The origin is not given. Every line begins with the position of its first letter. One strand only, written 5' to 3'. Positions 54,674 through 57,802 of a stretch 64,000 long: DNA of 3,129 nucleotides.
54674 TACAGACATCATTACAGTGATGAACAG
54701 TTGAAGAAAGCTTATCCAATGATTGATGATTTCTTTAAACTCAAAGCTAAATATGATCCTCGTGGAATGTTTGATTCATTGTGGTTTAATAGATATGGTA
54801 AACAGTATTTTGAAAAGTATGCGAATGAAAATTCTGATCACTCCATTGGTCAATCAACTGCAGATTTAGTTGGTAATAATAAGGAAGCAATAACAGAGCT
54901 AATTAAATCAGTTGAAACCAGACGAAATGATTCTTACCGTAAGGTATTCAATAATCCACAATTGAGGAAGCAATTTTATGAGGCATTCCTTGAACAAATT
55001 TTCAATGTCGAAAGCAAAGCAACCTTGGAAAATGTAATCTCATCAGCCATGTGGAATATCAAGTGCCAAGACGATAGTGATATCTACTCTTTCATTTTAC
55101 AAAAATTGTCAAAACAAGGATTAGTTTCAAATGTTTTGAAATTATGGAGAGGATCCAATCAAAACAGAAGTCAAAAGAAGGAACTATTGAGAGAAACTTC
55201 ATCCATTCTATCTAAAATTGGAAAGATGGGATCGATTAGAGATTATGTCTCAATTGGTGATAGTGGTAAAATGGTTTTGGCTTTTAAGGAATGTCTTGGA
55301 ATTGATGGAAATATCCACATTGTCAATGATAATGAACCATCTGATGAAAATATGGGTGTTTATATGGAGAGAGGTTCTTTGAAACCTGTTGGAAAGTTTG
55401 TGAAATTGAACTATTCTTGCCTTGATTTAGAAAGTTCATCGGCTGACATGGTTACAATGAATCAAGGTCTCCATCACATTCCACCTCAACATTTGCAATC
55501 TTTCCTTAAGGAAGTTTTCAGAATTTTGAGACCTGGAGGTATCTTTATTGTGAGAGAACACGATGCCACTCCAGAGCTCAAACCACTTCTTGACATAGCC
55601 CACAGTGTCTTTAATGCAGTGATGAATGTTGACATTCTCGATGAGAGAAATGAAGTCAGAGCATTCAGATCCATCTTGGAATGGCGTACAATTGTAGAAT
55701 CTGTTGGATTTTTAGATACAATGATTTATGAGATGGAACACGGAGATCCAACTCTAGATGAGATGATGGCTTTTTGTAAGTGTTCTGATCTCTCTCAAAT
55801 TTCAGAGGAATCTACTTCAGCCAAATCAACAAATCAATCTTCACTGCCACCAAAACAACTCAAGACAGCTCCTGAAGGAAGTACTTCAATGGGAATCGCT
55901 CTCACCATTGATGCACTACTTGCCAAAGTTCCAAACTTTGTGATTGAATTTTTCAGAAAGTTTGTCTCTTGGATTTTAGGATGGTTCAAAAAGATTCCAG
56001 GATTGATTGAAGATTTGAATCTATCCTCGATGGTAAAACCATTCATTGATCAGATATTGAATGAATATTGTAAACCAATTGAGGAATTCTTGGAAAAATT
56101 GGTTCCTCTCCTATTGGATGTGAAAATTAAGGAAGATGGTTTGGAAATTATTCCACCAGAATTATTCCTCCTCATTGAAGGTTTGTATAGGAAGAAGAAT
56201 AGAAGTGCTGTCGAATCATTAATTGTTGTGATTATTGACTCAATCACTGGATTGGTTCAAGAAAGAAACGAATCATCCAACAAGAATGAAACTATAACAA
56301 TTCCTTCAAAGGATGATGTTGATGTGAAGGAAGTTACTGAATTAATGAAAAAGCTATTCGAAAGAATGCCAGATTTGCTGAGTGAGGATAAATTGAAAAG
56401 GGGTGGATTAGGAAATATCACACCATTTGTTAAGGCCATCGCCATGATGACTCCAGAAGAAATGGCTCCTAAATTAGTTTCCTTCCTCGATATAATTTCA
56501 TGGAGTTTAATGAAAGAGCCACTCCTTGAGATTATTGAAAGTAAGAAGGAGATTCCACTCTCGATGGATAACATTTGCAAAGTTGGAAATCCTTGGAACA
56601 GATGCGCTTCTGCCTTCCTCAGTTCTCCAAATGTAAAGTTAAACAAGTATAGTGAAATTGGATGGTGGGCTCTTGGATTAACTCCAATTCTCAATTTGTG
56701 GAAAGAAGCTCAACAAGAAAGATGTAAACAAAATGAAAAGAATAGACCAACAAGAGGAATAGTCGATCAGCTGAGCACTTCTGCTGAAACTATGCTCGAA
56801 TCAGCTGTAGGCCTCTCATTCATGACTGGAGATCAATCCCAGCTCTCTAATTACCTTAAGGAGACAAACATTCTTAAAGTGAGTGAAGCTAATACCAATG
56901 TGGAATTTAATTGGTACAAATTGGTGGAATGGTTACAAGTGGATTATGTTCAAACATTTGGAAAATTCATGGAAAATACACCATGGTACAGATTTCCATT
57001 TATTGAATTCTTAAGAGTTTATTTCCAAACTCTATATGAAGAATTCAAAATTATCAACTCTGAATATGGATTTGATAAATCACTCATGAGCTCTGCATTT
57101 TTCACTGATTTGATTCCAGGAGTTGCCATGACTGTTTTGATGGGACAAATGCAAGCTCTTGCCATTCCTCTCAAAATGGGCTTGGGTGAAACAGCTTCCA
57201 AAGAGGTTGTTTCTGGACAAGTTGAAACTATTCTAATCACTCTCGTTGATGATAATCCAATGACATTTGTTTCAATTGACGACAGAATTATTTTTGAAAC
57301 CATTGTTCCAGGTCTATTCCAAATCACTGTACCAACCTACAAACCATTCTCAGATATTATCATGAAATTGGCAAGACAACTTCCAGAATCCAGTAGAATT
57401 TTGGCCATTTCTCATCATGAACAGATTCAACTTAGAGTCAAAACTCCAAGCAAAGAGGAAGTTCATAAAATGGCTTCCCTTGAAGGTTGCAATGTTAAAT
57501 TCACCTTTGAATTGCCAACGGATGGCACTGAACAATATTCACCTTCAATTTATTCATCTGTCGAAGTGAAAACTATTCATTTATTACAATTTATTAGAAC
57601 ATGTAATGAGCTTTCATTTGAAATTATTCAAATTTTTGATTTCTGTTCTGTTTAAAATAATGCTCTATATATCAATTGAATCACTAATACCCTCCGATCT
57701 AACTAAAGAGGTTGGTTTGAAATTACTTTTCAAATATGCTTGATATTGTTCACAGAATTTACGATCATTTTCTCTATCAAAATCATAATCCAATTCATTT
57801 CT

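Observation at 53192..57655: Giant fusion of a FAD-linked oxidase with a SAM-methyltransferase-like domain plus a 600-aa unknown tail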

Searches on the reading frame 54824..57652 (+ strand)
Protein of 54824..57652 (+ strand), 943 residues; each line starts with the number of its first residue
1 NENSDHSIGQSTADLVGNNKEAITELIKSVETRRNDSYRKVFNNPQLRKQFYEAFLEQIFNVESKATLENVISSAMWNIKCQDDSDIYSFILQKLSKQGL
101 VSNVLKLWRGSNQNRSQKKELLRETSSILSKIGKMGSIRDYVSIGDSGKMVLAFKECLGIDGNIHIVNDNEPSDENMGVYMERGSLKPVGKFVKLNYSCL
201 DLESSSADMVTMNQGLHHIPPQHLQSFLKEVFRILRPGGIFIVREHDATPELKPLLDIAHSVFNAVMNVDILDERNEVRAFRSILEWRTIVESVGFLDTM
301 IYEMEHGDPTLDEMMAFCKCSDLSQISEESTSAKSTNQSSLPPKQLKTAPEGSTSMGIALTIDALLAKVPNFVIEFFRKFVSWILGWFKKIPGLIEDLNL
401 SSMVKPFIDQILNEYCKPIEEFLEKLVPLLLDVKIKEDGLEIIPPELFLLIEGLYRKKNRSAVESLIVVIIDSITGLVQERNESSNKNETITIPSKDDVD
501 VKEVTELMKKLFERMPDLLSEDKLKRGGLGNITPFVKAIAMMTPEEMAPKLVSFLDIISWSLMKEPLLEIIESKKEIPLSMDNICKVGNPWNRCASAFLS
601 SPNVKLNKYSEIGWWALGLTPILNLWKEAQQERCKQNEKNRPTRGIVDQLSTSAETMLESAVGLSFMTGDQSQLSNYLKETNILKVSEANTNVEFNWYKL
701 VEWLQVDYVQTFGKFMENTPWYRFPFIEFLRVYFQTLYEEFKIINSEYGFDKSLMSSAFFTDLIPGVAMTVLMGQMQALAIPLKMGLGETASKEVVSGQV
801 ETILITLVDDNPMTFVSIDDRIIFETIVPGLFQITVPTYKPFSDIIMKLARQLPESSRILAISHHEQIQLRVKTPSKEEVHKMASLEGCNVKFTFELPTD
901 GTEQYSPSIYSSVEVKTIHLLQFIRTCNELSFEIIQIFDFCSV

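Call 51: predict_structure(alignment_id=A5)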
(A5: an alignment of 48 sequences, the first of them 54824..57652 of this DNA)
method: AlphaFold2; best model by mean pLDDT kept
length: 943 residues; sequences in the alignment: 48
mean_pLDDT: 80.9   pTM: 0.50
mean pLDDT of the five models: 80.9, 80.4, 77.7, 77.6, 75.8
residues with pLDDT >= 90: 437; 70-90: 309; 50-70: 87; < 50: 110
segments of 3 or more residues with pLDDT < 50: 1-15, 324-363, 479-496, 642-670, 941-943
pLDDT, mean of each block of 10 residues (from residue 1): 36 53 93 95 95 90 89 95 97 88 80 90 96 93 96 94 95 83 91 95 97 96 97 97 96 96 93 95 96 95 92 95 48 39 33 37 51 67 78 72 74 76 78 56 71 82 77 63 42 55 94 90 84 72 88 91 94 91 93 96 83 78 93 83 42 42 42 65 57 80 88 85 89 92 86 83 85 81 68 58 88 88 91 91 94 94 90 91 94 85 70 96 95 87 44
secondary structure, 60 per line:
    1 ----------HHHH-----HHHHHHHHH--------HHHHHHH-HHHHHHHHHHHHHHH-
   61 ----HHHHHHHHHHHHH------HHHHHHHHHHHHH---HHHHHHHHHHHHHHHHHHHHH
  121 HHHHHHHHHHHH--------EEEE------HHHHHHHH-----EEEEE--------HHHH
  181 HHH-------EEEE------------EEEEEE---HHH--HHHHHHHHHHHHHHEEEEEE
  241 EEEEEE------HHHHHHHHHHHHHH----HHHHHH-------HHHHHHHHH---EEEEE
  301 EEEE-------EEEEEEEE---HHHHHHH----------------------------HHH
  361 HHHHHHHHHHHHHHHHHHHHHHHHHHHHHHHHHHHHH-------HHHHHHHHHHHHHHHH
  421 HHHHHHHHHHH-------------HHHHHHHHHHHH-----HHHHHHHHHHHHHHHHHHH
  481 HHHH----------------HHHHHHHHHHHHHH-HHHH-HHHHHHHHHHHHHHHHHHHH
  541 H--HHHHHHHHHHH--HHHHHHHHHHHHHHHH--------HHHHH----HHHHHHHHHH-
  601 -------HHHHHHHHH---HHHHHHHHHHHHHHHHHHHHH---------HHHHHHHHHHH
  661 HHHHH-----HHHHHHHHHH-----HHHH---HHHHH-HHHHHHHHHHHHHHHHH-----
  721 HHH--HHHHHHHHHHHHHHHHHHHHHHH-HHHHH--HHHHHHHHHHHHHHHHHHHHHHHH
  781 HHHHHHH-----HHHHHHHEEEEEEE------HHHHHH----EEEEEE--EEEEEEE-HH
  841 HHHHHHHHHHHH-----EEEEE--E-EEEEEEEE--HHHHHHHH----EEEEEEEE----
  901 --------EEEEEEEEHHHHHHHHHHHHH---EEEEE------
elements in order (helices of 4 or more, strands of 3 or more residues): H11-14 H20-28 H37-43 H45-59 H65-77 H84-96 H100-132 E141-144 H151-158 E164-168 H177-183 E191-194 E207-212 H221-234 E235-246 H253-266 H271-276 H284-292 E296-304 E312-319 H323-329 H358-397 H405-431 H445-456 H462-484 H501-514 H516-519 H521-541 H544-554 H557-572 H581-585 H590-599 H608-616 H620-640 H650-665 H671-680 H686-689 H693-697 H699-715 H726-748 H750-754 H757-787 H793-799 E800-806 H813-818 E823-828 E831-837 H839-852 E858-862 E867-874 H877-884 E889-896 E909-916 H917-929 E933-937
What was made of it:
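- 55244..55783 (+): Module 2 core: class I (Rossmann-like, seven-strand) methyltransferase fold (aa 685-864).
- Non-canonical motif I: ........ (aa 686-693).
- β2 acid: D713.
- GLHH: aa 759-762.
- REH: aa 788-790.
- Further conserved positions: AH..FN at aa 803-808, E821, R823, DPT at aa 852-854. AF2 strand order β1-β7 (call 51).
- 55895..56746 (+): Long-form-specific all-helical insert (aa ~902-1185). It is flanked by low-confidence linkers at aa 868-907 and 1186-1236. All-helical, pLDDT mostly 70-94 (call 51).
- On Class I SAM-dependent methyltransferases: AF2 strands at segment residues 141-144, 164-168, 191-194, 207-212, 235-246, 296-304 and 312-319, with pLDDT >90 (call 51).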

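Call 56: fold_search(model_id=the predicted structure, library=pdb)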
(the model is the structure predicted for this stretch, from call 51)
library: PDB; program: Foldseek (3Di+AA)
matches with E <= 10: 1717; with E <= 0.001: 627
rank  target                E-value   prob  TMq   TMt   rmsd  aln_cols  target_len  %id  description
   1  4obw_C                1.4e-07  1.00  0.16  0.56   7.4       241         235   18  crystal structure of yeast Coq5 in the SAM bound form (released 2014-08-06)
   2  4obw_A                1.7e-07  1.00  0.16  0.54   7.9       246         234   19  crystal structure of yeast Coq5 in the SAM bound form (released 2014-08-06)
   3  5f8c_A                2.9e-07  1.00  0.17  0.40  15.7       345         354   14  Rv2258c-unbound (released 2016-06-29)
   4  5f8e_B                3.2e-07  1.00  0.19  0.46  14.6       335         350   13  Rv2258c-SAH (released 2016-06-29)
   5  5f8e_C                3.5e-07  1.00  0.17  0.41  15.3       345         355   13  Rv2258c-SAH (released 2016-06-29)
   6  5f8e_A                3.7e-07  1.00  0.19  0.45  14.6       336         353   13  Rv2258c-SAH (released 2016-06-29)
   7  5f8f_B                3.8e-07  1.00  0.18  0.43  14.8       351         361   14  Rv2258c-SFG (released 2016-06-29)
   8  5f8c_B                4.4e-07  1.00  0.19  0.43  14.2       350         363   13  Rv2258c-unbound (released 2016-06-29)
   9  4obw_B                6.0e-07  1.00  0.16  0.57   4.8       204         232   20  crystal structure of yeast Coq5 in the SAM bound form (released 2014-08-06)
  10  8bij_A                8.5e-07  1.00  0.18  0.43   7.8       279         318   10  O-Methyltransferase Plu4894 (mutant I88M, W91L, C97Y, S142L, G146V, Y258M, L270F, S309Y) in complex with SAH (released 2023-03-08)
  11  4a6d                  1.2e-06  1.00  0.17  0.41  10.5       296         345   14  Crystal structure of human N-acetylserotonin methyltransferase (ASMT) in complex with SAM (released 2012-11-07)
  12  2r3s_A                1.2e-06  1.00  0.17  0.41  16.6       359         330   12  CRYSTAL STRUCTURE OF A PUTATIVE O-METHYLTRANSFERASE (NPUN_R0239) FROM NOSTOC PUNCTIFORME PCC 73102 AT 2.15 A RESOLUTIO (released 2007-09-11)
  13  5ufm_A                1.3e-06  1.00  0.15  0.57   4.0       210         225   17  Crystal structure of Burkholderia thailandensis 1,6-didemethyltoxoflavin-N1-methyltransferase with bound 1,6-didemethy (released 2017-12-13)
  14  3ocj                  1.4e-06  1.00  0.19  0.48  10.3       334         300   11  The crystal structure of a possilbe exported protein from Bordetella parapertussis (released 2010-10-06)
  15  8zc7_B                1.5e-06  1.00  0.15  0.46   8.5       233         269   14  Crystallographic analysis of MitM, which catalyzes the post-mitosane modification in mitomycin biosynthesis (released 2024-11-27)
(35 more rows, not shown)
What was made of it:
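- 55244..55783 (+): Foldseek top hit is Coq5 with SAM bound, E 1.4e-7 (call 56).
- On Class I SAM-dependent methyltransferases: Foldseek probability 1.00 to many SAM- or SAH-bound MTases (call 56).
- Closest known: Coq5 / UbiE / MenG quinone C-methyltransferases. Same: Best Foldseek hit is 4obw, yeast Coq5 with SAM bound (call 56).
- Closest known: PsoF. Same: Its MTase domain is among the Foldseek hits (call 56, ranks 22-47).
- Checked: The AlphaFold2 model of aa 545-1487 gives a confident (pLDDT >90) seven-stranded class I fold (call 51), and Foldseek matches it to Coq5 and other small-molecule methyltransferases (call 56).
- RdmB, a hydroxylase on this fold, is among the Foldseek hits (call 56). 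The fold and the best structural matches are ordinary small-molecule methyltransferases with SAM or SAH bound (call 56).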

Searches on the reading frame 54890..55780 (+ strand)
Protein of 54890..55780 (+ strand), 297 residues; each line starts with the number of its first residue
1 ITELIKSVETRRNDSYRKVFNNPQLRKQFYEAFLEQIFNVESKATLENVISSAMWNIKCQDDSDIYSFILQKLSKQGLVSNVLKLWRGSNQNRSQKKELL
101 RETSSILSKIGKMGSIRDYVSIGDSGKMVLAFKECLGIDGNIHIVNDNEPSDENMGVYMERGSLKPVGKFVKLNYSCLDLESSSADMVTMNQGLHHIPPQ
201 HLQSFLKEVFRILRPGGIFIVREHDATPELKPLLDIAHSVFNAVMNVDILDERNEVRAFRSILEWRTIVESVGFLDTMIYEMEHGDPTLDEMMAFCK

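Call 55: search_solved_structures(query=A6, max_evalue=0.1, show_alignments=2)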
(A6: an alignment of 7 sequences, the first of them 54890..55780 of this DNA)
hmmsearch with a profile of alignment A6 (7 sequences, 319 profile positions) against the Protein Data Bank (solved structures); distinct sequences matched with E-value up to 0.1: 10.
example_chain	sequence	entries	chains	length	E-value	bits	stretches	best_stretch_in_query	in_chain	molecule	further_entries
1vl5_A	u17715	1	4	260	9.3e-05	24.9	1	200-298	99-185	unknown conserved protein BH2331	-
9w6x_A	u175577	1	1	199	9.9e-05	24.8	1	199-243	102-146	YtkW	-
1xxl_A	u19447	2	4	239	0.00027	23.4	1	201-246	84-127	YcgJ protein | ycgJ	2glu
4krh_A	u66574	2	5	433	0.00028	23.3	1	219-262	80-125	Phosphoethanolamine N-methyltransferase 2 | Phospholethanolamine N-methyltransferase 2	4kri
9fd3_A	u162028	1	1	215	0.011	18.1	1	202-268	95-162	SAM-dependent methyltransferase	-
9fcy_A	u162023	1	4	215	0.014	17.8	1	202-267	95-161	SAM-dependent methyltransferase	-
9fcd_A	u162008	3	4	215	0.014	17.8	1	202-267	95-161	SAM-dependent methyltransferase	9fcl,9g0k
3i9f_A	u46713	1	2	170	0.023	17.1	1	197-243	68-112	Putative type 11 methyltransferase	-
9ktp_A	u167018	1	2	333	0.044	16.1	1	218-270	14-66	2-oxoglutarate-dependent dioxygenase ucsF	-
2p8j_A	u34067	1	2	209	0.082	15.2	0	196-239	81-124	S-adenosylmethionine-dependent methyltransferase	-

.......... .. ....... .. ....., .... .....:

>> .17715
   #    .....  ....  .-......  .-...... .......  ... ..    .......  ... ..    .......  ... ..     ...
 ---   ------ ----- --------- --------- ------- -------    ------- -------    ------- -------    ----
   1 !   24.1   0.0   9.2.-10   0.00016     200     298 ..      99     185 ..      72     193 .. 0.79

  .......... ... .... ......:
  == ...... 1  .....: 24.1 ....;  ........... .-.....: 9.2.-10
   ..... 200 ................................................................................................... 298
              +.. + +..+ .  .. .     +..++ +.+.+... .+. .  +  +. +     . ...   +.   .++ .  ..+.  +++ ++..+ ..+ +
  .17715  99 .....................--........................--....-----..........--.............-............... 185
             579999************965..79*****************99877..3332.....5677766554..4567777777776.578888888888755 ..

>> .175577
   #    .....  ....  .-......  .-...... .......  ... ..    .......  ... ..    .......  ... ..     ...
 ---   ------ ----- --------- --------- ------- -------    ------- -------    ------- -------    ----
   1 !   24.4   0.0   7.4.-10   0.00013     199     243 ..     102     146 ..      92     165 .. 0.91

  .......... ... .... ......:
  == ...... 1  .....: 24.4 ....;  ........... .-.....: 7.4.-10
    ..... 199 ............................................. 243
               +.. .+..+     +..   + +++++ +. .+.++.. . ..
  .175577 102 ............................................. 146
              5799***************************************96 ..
